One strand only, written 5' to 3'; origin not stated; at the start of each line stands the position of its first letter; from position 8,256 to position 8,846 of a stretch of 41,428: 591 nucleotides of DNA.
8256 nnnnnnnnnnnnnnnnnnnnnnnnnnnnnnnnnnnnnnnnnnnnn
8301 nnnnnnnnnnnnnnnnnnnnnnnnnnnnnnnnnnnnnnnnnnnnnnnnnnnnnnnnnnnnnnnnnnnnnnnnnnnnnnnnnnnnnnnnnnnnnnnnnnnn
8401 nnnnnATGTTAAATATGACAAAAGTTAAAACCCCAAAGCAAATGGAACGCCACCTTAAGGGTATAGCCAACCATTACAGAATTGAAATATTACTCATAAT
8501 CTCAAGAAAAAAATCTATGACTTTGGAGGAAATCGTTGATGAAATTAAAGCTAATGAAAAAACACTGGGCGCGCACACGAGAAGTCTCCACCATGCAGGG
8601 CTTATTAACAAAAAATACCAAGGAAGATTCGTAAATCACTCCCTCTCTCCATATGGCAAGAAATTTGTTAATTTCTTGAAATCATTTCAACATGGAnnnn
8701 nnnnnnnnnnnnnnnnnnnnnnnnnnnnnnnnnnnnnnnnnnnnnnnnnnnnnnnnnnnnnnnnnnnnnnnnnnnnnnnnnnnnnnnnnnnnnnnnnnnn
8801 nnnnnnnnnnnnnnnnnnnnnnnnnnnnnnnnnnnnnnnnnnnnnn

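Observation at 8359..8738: Orphan ArsR-like HTH gene flanked by inverted copies of a 36-42-bp palindrome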

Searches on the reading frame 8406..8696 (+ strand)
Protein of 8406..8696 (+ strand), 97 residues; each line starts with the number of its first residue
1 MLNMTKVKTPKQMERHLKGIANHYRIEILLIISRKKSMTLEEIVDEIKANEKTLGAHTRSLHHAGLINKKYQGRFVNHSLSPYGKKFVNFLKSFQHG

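Call 7: search_protein_families(library=pfam, proteins=[window:8406-8696:+], max_evalue=1)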
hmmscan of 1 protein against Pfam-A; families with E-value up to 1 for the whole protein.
window:8406-8696:+ (97 aa): 10 families
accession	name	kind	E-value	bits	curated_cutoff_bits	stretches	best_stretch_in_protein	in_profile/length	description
PF01022.26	HTH_5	-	3.2e-06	27.4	22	1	25-69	4-47/47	Bacterial regulatory protein, arsR family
PF01047.28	MarR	-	0.00096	19.4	24.6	1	25-69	5-49/59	MarR family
PF05584.17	Sulfolobus_pRN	-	0.0024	18.3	20.8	1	27-72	9-53/72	Sulfolobus plasmid regulatory protein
PF12840.13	HTH_20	-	0.0088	16.4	27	1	21-68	2-49/51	Helix-turn-helix domain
PF23526.1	AprA_N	-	0.013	16.2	27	1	24-66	22-64/67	AprA N-terminal domain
PF13601.12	HTH_34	-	0.043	14.4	27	1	25-74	2-53/80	Winged helix DNA-binding domain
PF25212.1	HVO_A0114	-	0.045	14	27.6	1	17-74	16-73/84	HVO_A0114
PF02082.26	Rrf2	-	0.067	13.8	30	1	23-68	6-54/132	Iron-dependent Transcriptional regulator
PF13412.12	HTH_24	-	0.12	12.5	21.9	1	23-67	3-47/48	Winged helix-turn-helix DNA-binding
PF08100.18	Dimerisation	-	0.18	12.1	25.6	1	31-82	33-85/93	O-methyltransferase dimerisation domain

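Call 10: find_homologous_proteins(query=window:8406-8696:+, max_evalue=0.001)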
Query window:8406-8696:+ (97 aa): 1936 proteins with E <= 0.001 among 1937 candidates; the best 120 are listed.
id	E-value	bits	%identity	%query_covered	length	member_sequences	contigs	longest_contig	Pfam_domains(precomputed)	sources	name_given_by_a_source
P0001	2.1e-48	180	100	88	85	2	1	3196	PF01022.27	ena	-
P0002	2.2e-40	154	72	97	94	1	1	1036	-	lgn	-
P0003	2.7e-39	151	77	93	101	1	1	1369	-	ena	-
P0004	3.0e-39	151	73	98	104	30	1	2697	PF01047.29,PF01022.27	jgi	-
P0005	5.6e-39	150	78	96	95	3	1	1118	PF01047.29,PF01022.27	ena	-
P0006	6.4e-39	150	73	98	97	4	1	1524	PF01022.27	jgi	jgi:DNA-binding transcriptional ArsR family regulator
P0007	9.4e-39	149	73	96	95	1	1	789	PF01022.27,PF05584.18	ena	-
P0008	1.0e-38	149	71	98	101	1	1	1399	PF01047.29,PF01022.27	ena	-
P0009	1.1e-38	149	75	95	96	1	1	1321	-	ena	-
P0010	1.2e-38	149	71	99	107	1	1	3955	PF01047.29,PF01022.27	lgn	-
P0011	1.9e-38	148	76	93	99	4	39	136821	PF01047.29,PF01022.27,PF05584.18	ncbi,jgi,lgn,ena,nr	ncbi:MAG: hypothetical protein UY89_C0008G0009 [Parcubacteria group bacterium GW2011_GWA1_54_9]|nr:M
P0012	2.0e-38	148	74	95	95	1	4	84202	PF01047.29,PF01022.27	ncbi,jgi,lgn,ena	-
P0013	2.1e-38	148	70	99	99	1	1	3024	PF01047.29,PF01022.27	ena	-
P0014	2.4e-38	148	70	97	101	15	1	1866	-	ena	-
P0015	2.7e-38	147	73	96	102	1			-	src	-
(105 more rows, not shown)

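Call 12: find_related_loci(query=A1, collection=genome_contigs, flank=3000)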
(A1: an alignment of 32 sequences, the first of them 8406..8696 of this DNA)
Query A1 (97 aa) in genome_contigs; peptide patterns used: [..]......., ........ (x = any residue, [..] = any of these).
281 stretches matched a pattern; 224 encode a relative of the query (tblastn E <= 1e-3); the best 80 are kept; 80 distinct loci.
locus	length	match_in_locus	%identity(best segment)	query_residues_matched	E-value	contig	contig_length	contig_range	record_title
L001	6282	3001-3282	72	2-95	1e-45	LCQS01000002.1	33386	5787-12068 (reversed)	MAG: Parcubacteria group bacterium GW2011_GWA2_51_10 UY63_C0002, whole genome shotgun sequence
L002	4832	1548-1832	72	2-96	4e-45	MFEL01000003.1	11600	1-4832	MAG: Candidatus Doudnabacteria bacterium RIFCSPHIGHO2_01_FULL_46_24 rifcsphigho2_01_scaffold_14301, whole genome shotgun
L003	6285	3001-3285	68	2-96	1e-44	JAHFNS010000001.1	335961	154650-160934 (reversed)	MAG: Candidatus Nomurabacteria bacterium isolate nzgw486 NODE_6_length_335962_cov_15.263479, whole genome shotgun sequen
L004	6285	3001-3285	69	2-96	1e-43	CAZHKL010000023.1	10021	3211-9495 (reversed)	MAG TPA_asm: uncultured Gammaproteobacteria bacterium isolate SRP090828_co1_129 genome assembly, contig: NODE_1293_lengt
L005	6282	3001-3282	72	2-95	7e-44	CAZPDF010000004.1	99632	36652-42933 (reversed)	MAG TPA_asm: uncultured Candidatus Saccharibacteria bacterium isolate SRP178908_co1_311 genome assembly, contig: NODE_88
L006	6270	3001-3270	76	6-95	8e-44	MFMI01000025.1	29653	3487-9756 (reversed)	MAG: Candidatus Kaiserbacteria bacterium RIFCSPLOWO2_02_FULL_54_13 rifcsplowo2_02_scaffold_6332, whole genome shotgun se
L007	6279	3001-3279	73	3-95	6e-44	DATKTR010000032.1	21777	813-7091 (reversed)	MAG TPA_asm: Candidatus Paceibacterota bacterium isolate SMAG_U14086 k141_736429, whole genome shotgun sequence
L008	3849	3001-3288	70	1-96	1e-43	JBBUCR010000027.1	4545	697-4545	MAG: Patescibacteria group bacterium isolate H52-bin043_1 H52_bin043_1_000000000027, whole genome shotgun sequence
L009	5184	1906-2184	71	3-95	2e-43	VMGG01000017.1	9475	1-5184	MAG: Parcubacteria group bacterium Gr01-1014_2 G01um10142_scaffold_2564, whole genome shotgun sequence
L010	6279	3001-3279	72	3-95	2e-43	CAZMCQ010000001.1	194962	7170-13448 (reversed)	MAG TPA_asm: uncultured Candidatus Saccharibacteria bacterium isolate binchicken_co38_532 genome assembly, contig: NODE_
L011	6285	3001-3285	72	2-96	4e-43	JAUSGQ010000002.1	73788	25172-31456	MAG: bacterium isolate E14_metabat.bin.131 E14_k141_7508, whole genome shotgun sequence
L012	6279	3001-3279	73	3-95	5e-43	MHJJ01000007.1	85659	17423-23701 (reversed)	MAG: Candidatus Harrisonbacteria bacterium RIFCSPLOWO2_01_FULL_44_18 rifcsplowo2_01_scaffold_3451, whole genome shotgun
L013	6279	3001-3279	70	4-96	5e-43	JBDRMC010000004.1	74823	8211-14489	MAG: Patescibacteria group bacterium isolate MEGAHIT-group-1.814 k141_4574430, whole genome shotgun sequence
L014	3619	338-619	70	3-96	9e-43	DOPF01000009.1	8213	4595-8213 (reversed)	MAG TPA_asm: Patescibacteria group bacterium isolate UBA10001 contig_74853, whole genome shotgun sequence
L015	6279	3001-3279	69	3-95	1e-42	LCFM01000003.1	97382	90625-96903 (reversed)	MAG: Parcubacteria group bacterium GW2011_GWA2_43_13 UV70_C0003, whole genome shotgun sequence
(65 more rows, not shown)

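Call 21: search_solved_structures(query=A1, max_evalue=0.01, show_alignments=2)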
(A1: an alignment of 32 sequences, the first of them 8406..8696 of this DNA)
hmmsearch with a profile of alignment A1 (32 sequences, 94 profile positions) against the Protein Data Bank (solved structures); distinct sequences matched with E-value up to 0.01: 9.
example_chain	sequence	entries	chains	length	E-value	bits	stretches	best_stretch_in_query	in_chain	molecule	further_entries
4k2e_A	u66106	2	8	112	0.00012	25.2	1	13-88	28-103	Transcriptional activator HlyU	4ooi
3jth_A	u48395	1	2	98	0.00015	24.9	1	13-91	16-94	Transcription activator HlyU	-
5znx_A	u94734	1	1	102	0.00017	24.7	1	13-91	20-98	Transcriptional activator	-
1u2w_A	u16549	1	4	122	0.00025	24.2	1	12-77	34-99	Cadmium efflux system accessory protein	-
3f72_A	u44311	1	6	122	0.00033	23.8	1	12-77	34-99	Cadmium efflux system accessory protein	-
6j05_A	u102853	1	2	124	0.00094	22.4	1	4-88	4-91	Transcriptional regulator ArsR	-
8qkf_A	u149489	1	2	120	0.0042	20.3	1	14-77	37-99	ArsR family transcriptional regulator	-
9t6t_A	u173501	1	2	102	0.0066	19.6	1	9-78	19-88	Lmo1102 protein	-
9t6r_A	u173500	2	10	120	0.0093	19.2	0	10-78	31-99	Lmo1102 protein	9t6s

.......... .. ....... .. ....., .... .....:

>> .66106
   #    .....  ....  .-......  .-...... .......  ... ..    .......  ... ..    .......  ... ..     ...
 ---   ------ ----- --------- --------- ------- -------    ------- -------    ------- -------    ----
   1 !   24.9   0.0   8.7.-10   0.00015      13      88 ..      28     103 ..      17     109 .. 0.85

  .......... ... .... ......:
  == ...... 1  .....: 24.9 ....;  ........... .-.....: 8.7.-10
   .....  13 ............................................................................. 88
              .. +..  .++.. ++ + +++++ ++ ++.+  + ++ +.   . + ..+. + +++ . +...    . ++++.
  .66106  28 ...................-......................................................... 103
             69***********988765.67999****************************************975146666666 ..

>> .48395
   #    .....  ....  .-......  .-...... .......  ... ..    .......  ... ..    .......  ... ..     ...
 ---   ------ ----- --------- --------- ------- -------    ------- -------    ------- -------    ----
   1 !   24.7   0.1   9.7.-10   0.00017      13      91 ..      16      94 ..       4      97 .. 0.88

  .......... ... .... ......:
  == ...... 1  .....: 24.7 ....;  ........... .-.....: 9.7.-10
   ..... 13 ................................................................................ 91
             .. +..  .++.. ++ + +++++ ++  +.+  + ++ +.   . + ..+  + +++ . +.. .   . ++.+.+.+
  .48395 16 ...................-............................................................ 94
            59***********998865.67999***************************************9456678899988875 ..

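Call 53: predict_structure(alignment_id=A1)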
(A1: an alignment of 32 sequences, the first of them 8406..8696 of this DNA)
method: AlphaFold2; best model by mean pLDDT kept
length: 97 residues; sequences in the alignment: 32
mean_pLDDT: 90.8   pTM: 0.80
mean pLDDT of the five models: 90.8, 90.2, 88.3, 86.6, 84.2
residues with pLDDT >= 90: 73; 70-90: 18; 50-70: 3; < 50: 3
segments of 3 or more residues with pLDDT < 50: 1-3
pLDDT, mean of each block of 10 residues (from residue 1): 67 88 95 96 97 96 96 92 96 82
secondary structure, 60 per line:
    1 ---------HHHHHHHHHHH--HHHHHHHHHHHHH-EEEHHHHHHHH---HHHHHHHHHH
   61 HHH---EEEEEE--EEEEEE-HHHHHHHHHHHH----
elements in order: H10-20 H23-35 E37-39 H40-47 H51-63 E67-72 E75-80 H82-93

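Call 60: fold_search(model_id=the predicted structure, library=pdb)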
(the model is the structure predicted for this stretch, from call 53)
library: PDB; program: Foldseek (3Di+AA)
matches with E <= 10: 1499; with E <= 0.001: 107
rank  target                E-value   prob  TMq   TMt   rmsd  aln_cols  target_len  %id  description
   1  3f72_B                4.6e-06  1.00  0.77  0.70   1.8        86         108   17  Crystal Structure of the Staphylococcus aureus pI258 CadC Metal Binding Site 2 Mutant (released 2009-04-07)
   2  1u2w_B                7.3e-06  1.00  0.77  0.70   1.8        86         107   17  Crystal Structure of the Staphylococcus aureus pI258 CadC (released 2005-07-12)
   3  2zkz_A                9.5e-06  1.00  0.72  0.80   2.4        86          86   17  Crystal structure of the transcriptional repressor PagR of Bacillus anthracis (released 2009-04-07)
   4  4k2e_B                1.9e-05  1.00  0.77  0.80   2.7        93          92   20  HlyU from Vibrio cholerae N16961 (released 2014-04-30)
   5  4ooi_B                2.2e-05  1.00  0.73  0.74   3.5        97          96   22  Reduced HlyU from Vibrio cholerae N16961 (released 2014-12-31)
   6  3f6o_A                2.5e-05  1.00  0.68  0.68   4.6        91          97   20  Crystal structure of ArsR family transcriptional regulator, RHA00566 (released 2008-11-25)
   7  6uvu_A                2.7e-05  1.00  0.73  0.65   5.7        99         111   11  Crystal structure of the AntR antimony-specific transcriptional repressor (released 2020-11-04)
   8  2zkz_C                3.3e-05  1.00  0.69  0.77   2.0        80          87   19  Crystal structure of the transcriptional repressor PagR of Bacillus anthracis (released 2009-04-07)
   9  1u2w_C                3.5e-05  1.00  0.77  0.76   1.8        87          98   17  Crystal Structure of the Staphylococcus aureus pI258 CadC (released 2005-07-12)
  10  6uvu_B                3.5e-05  1.00  0.73  0.64   5.9        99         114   11  Crystal structure of the AntR antimony-specific transcriptional repressor (released 2020-11-04)
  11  1r23_A                4.0e-05  1.00  0.77  0.72   3.5        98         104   19  Crystal structure of the cyanobacterial metallothionein repressor SmtB in the Zn1-form (one Zn(II) per dimer) (released 2004-05-18)
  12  4ooi_C                4.3e-05  1.00  0.72  0.74   3.3        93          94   20  Reduced HlyU from Vibrio cholerae N16961 (released 2014-12-31)
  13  8qkf_B                4.3e-05  1.00  0.70  0.72   2.9        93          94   22  SmtB protein of Mycobacterium smegmatis (released 2024-09-25)
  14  6o8o_A                5.6e-05  1.00  0.73  0.73   2.0        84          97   17  Crystal Structure of C9S disulfide state of Sulfide-responsive transcriptional repressor (SqrR) from Rhodobacter capsu (released 2020-04-01)
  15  4k2e_A                5.9e-05  1.00  0.70  0.71   3.3        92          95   23  HlyU from Vibrio cholerae N16961 (released 2014-04-30)
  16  5k5q_C                5.9e-05  1.00  0.70  0.74   7.8        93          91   19  Structure of AspA-DNA complex: novel centromere bindng protein-centromere complex (released 2016-06-01)
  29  5k5q_B                1.2e-04  1.00  0.70  0.74   7.1        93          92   19  Structure of AspA-DNA complex: novel centromere bindng protein-centromere complex (released 2016-06-01)
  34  4rs8_B                1.6e-04  1.00  0.70  0.81   2.7        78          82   19  Apo structure of novel pNOB8 plasmid centromere binding protein (released 2015-09-16)
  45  4rs8_A                2.5e-04  1.00  0.71  0.81   1.6        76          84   18  Apo structure of novel pNOB8 plasmid centromere binding protein (released 2015-09-16)
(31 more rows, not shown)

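Call 72: search_protein_families(library=ncbifam, proteins=[window:8415-8696:+], max_evalue=0.01)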
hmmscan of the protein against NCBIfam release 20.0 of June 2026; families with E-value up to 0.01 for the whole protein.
window:8415-8696:+ (94 aa): 9 families
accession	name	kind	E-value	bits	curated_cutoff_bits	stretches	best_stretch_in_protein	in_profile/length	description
NF033788.1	HTH_metalloreg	subfamily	1.9e-09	37.2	55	1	12-79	3-70/77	metalloregulator ArsR/SmtB family transcription factor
NF033789.1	repress_SdpR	subfamily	1.6e-07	31.1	100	1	14-77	2-64/79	autorepressor SdpR family transcription factor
NF053660.1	ORF80_fam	equivalog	1.9e-06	27.7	95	1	24-69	6-51/70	ORF80 family leucine zipper DNA-binding protein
NF045707.1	Dbac_1936_reg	equivalog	7.2e-05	22.7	115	1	14-89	11-83/99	ArsR/SmtB-type metalloregulator TsoR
NF053755.1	MsvR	equivalog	0.00019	21.2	220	1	12-68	5-60/236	transcriptional factor MsvR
NF041413.1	ArsR_Rv2640c_fam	equivalog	0.00024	21.5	155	1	13-76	35-100/118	Rv2640c family ArsR-like transcriptional regulator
NF007528.0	PRK10141.1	subfamily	0.00034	20.4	97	1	14-80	10-76/117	metalloregulator ArsR/SmtB family transcription factor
NF053602.1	Phr_regulator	exception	0.0017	17.9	320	1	10-67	2-58/191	heat shock transcription regulator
NF047367.1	redox_TF_RrpA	exception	0.0047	17.2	185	1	14-91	12-93/101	MarR family transcription factor RrpA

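Call 76: search_protein_representatives(alignment_id=A1)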
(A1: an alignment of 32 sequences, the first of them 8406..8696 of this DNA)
Query: 32 sequences, 94 profile positions. Proteins with E-value up to 0.001 (for the whole library): 399; up to 1e-10: 140; up to 1e-30: 2. The best 150 are listed.
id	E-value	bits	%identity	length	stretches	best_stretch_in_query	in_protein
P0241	3.9e-32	126.2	-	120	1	3-91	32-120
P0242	1.2e-31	124.7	-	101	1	2-93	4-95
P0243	1.1e-30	121.5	-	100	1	2-93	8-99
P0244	2.2e-30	120.6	-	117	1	5-91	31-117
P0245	1.8e-28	114.5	-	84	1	4-71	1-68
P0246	8.4e-28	112.3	-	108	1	2-93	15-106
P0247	1.9e-26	108.0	-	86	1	10-87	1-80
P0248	3.0e-26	107.3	-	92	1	10-75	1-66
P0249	4.1e-26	106.9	-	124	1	5-91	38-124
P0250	5.4e-26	106.5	-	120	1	2-91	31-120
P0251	6.5e-26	106.2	-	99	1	33-94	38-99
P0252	2.1e-25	104.6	-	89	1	5-91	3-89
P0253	2.8e-25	104.2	-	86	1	32-93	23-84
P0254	3.5e-25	103.9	-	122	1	3-93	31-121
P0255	6.5e-25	103.0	-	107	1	3-93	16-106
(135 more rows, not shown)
